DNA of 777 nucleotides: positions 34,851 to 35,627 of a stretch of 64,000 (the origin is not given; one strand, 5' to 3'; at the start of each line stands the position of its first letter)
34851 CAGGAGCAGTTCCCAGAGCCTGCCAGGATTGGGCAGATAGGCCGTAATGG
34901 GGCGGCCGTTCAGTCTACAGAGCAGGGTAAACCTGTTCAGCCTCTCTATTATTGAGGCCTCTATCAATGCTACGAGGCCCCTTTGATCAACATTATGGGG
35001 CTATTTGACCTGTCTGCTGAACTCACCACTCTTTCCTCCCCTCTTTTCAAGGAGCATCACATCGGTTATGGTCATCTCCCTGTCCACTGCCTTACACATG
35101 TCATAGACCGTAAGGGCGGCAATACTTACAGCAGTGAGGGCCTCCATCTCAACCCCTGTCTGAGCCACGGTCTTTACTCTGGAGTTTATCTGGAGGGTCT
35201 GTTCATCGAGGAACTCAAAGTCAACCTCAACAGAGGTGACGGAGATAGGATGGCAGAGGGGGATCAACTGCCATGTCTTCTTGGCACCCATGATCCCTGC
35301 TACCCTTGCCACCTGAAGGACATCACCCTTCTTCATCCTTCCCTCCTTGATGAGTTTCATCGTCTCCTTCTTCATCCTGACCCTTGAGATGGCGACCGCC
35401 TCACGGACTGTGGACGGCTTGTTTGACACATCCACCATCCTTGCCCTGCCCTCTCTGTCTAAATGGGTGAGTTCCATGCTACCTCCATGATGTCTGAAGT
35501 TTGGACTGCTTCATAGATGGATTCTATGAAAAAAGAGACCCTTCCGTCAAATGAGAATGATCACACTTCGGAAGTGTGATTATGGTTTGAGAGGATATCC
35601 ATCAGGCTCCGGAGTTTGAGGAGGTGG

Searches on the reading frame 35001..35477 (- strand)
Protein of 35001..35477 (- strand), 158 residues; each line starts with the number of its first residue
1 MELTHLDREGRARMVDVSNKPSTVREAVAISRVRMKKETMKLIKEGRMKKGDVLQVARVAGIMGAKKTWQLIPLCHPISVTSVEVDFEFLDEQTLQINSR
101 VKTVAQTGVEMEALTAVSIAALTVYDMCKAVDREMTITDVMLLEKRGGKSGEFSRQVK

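Call 97: search_protein_families(library=pfam, proteins=[window:35001-35477:-], max_evalue=0.00001)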
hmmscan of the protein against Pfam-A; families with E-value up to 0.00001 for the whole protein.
window:35001-35477:- (158 aa): 1 family
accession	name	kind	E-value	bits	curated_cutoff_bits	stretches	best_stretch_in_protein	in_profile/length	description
PF01967.27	MoaC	-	8.9e-60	201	27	1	14-148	1-136/136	MoaC family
